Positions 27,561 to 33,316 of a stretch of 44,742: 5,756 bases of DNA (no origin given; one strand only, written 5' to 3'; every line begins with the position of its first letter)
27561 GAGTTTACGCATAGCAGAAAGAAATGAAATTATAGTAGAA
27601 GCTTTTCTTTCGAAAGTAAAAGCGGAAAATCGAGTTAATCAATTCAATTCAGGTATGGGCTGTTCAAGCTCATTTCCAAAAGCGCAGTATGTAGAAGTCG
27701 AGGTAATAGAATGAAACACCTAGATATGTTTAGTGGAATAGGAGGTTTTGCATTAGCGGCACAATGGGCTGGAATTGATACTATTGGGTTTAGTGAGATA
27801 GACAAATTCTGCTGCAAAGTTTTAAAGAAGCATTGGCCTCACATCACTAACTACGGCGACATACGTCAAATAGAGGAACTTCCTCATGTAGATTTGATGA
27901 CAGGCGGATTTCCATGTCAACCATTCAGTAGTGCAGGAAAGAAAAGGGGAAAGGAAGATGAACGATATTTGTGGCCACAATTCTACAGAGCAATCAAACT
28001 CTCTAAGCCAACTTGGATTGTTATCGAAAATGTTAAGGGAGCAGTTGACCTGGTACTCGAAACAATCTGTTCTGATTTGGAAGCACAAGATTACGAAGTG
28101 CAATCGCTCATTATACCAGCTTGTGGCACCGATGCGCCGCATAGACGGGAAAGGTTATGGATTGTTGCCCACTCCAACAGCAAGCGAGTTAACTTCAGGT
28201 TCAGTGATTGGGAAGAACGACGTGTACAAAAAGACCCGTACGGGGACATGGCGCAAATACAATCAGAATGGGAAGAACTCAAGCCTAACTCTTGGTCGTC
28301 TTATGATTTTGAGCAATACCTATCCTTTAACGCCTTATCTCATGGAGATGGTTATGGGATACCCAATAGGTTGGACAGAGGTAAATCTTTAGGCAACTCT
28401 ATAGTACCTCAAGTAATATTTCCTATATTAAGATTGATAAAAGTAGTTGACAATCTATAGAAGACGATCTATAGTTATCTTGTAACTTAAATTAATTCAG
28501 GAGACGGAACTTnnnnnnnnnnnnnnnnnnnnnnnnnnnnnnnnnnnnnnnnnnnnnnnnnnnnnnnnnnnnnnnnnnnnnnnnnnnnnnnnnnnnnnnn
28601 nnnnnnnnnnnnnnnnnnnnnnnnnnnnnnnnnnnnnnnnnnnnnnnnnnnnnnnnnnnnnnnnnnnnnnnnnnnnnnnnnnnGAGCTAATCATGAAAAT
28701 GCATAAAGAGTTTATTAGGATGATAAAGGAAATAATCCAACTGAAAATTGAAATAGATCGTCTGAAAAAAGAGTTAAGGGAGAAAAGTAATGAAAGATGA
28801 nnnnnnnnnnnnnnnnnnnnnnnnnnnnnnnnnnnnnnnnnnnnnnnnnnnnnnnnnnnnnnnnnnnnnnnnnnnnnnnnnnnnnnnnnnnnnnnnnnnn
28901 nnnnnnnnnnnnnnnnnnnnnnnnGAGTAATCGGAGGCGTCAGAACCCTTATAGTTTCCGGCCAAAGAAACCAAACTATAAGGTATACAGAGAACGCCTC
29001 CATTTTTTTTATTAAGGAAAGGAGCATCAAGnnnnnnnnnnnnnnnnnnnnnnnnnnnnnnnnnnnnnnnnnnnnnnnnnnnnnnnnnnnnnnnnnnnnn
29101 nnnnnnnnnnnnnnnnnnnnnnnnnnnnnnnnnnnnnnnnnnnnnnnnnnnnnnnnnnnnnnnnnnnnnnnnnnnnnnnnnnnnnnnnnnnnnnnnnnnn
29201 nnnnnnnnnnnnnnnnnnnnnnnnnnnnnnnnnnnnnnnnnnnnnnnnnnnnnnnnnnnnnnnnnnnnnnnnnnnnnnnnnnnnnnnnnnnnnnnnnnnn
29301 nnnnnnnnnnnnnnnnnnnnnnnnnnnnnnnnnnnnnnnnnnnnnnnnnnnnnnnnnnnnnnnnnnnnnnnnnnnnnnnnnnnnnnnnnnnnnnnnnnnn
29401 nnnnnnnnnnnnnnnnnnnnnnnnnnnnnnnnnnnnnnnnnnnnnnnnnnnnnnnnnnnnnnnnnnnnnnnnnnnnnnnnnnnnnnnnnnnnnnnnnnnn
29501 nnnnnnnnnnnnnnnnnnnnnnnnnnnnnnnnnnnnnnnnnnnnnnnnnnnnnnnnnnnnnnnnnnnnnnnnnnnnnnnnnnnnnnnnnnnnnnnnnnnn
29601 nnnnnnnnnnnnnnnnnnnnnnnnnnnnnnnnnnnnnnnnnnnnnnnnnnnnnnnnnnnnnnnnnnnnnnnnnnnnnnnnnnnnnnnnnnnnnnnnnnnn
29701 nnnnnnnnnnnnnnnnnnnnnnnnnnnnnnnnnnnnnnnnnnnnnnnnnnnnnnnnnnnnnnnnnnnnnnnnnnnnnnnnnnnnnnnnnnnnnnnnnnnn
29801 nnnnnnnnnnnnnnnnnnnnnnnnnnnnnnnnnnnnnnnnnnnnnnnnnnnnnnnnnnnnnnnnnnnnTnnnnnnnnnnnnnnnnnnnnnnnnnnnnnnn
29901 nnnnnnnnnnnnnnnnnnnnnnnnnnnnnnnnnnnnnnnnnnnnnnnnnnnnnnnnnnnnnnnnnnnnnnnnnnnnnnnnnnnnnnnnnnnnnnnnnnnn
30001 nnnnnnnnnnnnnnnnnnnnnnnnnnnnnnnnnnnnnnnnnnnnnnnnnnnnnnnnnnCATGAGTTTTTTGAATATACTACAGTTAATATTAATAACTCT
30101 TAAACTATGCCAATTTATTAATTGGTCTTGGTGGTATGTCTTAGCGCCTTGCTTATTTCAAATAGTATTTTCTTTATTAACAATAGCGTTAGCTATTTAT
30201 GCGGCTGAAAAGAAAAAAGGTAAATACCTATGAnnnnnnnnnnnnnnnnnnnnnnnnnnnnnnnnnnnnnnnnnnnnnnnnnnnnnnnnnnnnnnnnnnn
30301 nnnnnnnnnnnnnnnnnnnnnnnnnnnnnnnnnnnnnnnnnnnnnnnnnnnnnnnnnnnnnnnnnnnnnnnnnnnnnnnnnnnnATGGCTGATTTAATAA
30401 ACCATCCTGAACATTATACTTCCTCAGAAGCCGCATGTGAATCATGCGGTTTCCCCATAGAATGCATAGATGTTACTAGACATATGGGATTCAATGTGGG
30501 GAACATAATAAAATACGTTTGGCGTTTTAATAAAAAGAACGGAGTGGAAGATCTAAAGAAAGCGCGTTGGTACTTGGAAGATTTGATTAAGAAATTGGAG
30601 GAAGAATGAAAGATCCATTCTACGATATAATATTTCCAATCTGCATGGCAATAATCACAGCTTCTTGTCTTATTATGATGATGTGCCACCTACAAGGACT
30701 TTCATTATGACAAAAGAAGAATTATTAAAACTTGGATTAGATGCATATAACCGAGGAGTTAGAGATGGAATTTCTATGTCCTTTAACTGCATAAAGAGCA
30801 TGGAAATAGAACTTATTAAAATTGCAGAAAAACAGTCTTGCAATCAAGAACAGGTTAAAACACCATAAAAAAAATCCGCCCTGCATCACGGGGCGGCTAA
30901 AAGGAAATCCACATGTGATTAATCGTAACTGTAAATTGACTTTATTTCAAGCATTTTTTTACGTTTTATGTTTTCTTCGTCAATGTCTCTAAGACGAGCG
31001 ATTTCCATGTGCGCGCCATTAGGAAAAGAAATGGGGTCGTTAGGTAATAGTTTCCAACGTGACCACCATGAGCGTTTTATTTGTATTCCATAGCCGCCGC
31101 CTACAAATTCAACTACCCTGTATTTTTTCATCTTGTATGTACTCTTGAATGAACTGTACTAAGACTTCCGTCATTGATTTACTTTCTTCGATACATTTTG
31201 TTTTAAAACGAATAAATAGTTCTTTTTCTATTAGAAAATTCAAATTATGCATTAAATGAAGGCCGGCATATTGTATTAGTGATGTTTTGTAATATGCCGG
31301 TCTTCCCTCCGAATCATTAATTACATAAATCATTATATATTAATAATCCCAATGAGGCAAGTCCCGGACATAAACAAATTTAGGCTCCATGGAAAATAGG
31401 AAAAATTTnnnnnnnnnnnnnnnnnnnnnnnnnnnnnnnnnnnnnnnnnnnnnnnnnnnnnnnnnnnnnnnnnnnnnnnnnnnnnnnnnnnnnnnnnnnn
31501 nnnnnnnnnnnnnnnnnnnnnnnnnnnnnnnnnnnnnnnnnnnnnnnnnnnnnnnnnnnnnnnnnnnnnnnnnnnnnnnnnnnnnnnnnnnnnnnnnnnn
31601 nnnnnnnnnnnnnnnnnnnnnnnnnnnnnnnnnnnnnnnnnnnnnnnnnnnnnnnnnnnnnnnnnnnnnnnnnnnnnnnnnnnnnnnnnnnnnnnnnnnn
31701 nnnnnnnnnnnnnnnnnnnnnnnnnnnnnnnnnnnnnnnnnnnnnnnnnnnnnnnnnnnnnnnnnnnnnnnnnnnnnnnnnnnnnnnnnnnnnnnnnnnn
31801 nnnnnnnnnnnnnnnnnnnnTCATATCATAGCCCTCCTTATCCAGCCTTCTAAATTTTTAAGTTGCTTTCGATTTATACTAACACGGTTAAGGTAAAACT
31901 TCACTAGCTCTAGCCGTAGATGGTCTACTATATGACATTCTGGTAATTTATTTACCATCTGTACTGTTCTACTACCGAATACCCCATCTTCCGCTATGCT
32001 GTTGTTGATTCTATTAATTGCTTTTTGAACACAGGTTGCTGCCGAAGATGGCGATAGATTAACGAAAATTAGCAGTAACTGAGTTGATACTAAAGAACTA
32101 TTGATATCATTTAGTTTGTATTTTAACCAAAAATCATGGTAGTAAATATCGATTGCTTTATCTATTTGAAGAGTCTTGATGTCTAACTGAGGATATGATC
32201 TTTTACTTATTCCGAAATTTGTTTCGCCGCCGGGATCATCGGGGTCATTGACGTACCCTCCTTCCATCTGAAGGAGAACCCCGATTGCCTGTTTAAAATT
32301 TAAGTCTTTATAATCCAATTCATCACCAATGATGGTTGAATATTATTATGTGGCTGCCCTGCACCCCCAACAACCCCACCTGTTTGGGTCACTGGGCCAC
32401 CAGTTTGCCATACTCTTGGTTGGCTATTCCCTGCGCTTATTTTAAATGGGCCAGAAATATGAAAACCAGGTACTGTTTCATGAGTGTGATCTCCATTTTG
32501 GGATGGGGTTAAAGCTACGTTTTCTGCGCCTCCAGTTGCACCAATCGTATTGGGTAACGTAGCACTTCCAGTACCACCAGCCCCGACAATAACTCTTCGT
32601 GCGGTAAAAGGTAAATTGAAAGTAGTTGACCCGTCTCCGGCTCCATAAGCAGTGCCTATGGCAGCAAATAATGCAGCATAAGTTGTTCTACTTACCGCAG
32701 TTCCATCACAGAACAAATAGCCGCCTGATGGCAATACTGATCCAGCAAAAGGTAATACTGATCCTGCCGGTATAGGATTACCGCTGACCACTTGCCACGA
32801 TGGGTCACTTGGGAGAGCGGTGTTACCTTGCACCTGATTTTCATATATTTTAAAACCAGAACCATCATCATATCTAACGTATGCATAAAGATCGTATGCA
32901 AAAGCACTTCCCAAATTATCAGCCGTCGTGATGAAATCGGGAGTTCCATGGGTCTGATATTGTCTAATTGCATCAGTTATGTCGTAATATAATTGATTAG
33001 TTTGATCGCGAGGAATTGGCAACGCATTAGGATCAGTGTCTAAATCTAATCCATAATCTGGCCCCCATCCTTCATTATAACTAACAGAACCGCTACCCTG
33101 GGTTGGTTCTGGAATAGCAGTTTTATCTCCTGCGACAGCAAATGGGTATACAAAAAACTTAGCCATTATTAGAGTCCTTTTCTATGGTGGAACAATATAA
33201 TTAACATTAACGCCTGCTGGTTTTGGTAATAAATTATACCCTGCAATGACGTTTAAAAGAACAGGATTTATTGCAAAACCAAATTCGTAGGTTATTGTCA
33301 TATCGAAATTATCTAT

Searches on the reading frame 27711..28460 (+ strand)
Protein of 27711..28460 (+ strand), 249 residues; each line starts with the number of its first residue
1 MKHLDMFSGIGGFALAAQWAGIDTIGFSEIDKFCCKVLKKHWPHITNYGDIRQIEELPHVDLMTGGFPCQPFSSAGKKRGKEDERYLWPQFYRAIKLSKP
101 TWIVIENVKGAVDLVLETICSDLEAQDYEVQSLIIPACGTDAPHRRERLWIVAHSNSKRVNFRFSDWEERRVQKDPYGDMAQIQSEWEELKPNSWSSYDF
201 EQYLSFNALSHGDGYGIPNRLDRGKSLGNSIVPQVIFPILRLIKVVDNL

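Call 24: search_protein_families(library=phrogs, proteins=[window:27711-28460:+], max_evalue=0.001)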
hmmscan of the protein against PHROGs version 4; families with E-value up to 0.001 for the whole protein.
window:27711-28460:+ (249 aa): 5 families
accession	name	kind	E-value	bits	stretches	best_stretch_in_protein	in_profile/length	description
phrog_363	-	other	2.9e-71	241.3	1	1-248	54-317/327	DNA methyltransferase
phrog_116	-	other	1.9e-52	179.6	1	1-172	208-390/779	DNA methyltransferase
phrog_5999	-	other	2.6e-13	50.9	1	2-86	4-98/109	DNA methyltransferase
phrog_36267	-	other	1.3e-10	42.2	1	1-55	1-55/151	DNA methyltransferase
phrog_32758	-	other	1.8e-10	41.8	1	115-162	4-51/154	DNA methyltransferase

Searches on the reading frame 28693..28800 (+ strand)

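Call 89: search_protein_families(library=phrogs, proteins=[window:28693-28800:+], max_evalue=0.01)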
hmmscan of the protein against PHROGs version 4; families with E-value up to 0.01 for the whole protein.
window:28693-28800:+ (35 aa): 1 family
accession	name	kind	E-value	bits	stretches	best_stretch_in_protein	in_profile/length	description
phrog_31600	-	unknown function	0.0043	18.3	1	10-31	7-28/40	-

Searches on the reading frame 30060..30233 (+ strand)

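Call 89: search_protein_families(library=phrogs, proteins=[window:30060-30233:+], max_evalue=0.01)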
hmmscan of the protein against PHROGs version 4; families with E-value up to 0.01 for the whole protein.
window:30060-30233:+ (57 aa): 4 families
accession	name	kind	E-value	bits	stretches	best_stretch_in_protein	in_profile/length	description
phrog_1374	-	unknown function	2.5e-15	57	1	1-49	16-64/89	-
phrog_20229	-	unknown function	8.9e-07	30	1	1-52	1-53/93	-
phrog_6414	-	unknown function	0.00045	21.4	1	3-44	4-48/69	-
phrog_24382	-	unknown function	0.00049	21.3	1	6-37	9-40/69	-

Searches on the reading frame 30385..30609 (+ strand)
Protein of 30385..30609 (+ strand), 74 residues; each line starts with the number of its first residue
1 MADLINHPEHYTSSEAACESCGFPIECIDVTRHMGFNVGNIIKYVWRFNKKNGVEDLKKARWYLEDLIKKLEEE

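Call 89: search_protein_families(library=phrogs, proteins=[window:30385-30609:+], max_evalue=0.01)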
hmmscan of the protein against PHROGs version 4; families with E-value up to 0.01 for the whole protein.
window:30385-30609:+ (74 aa): 26 families (the best 25 are shown)
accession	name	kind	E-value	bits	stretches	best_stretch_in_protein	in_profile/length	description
phrog_2781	-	unknown function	3.5e-32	113.5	1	2-73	174-246/253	-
phrog_236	-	other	1.9e-30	107.8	1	1-74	237-308/431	nucleotide kinase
phrog_11324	-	other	7.9e-27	95.5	1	3-73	9-73/139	nucleotide kinase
phrog_4897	-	other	4.8e-23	83.2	1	2-74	112-183/186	kinase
phrog_1689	-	other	8.5e-22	79.2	1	3-74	165-237/243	nucleotide kinase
phrog_4943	-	unknown function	1.7e-17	65.4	1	3-73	89-161/166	-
phrog_26005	-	unknown function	1.9e-16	61.4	1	3-71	242-306/310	-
phrog_23238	-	unknown function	3.5e-15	57.2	1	23-74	138-196/196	-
phrog_4824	-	unknown function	3.7e-15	57.1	1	25-66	17-58/128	-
phrog_4472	-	other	5.1e-15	56.2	1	3-73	12-79/100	nucleotide kinase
phrog_2387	-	other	4e-11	44.3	1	1-72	1-72/147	nucleotide kinase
phrog_13649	-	unknown function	2.6e-10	41.5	1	2-64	3-59/127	-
phrog_10602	-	other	4.2e-10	40.9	1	28-73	120-165/168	nucleotide kinase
phrog_32366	-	unknown function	2e-09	38.6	1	3-65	7-63/170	-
phrog_2585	-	other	8.8e-09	37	1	3-71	96-167/175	nucleotide kinase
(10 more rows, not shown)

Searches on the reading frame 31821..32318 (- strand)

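Call 89: search_protein_families(library=phrogs, proteins=[window:31821-32318:-], max_evalue=0.01)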
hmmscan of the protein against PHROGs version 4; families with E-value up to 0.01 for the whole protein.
window:31821-32318:- (165 aa): 3 families
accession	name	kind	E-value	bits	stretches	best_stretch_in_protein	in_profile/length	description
phrog_315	-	lysis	1e-38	134.3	1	6-163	333-484/677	endolysin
phrog_12853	-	unknown function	3.4e-18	67.3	1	7-122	2-129/131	-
phrog_24205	-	unknown function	2.5e-05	25.2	1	7-48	2-43/45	-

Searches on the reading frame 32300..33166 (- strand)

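Call 103: search_protein_families(library=phrogs, proteins=[window:32300-33166:-], max_evalue=0.00001)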
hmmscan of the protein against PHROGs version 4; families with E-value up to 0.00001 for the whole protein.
window:32300-33166:- (288 aa): 11 families
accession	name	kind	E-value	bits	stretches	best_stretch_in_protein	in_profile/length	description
phrog_19618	-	tail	1.2e-39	137.4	1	3-231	4-233/387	tail collar protein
phrog_26622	-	tail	1e-33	117.9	1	3-125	4-124/691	tail fiber protein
phrog_9116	-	tail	3.1e-29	103.1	1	126-286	53-209/455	tail protein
phrog_8763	-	tail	5.8e-18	65.4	1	127-287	537-747/1024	tail protein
phrog_25747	-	tail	4.4e-16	59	1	134-195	680-740/901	tail fiber protein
phrog_1858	-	tail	1.7e-13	50.5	1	114-196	120-203/1018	tail fiber protein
phrog_523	-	tail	1.5e-11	44.8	1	120-186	474-529/673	tail collar fiber protein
phrog_31611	-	tail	2.7e-11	44.3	1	137-231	168-256/385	tail collar protein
phrog_327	-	tail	1.8e-10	41.7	1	121-287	291-440/618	tail protein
phrog_38759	-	unknown function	9.8e-09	35.2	1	137-186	758-808/920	-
phrog_2097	-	tail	6.3e-07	29.5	1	129-231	383-461/644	tail fiber protein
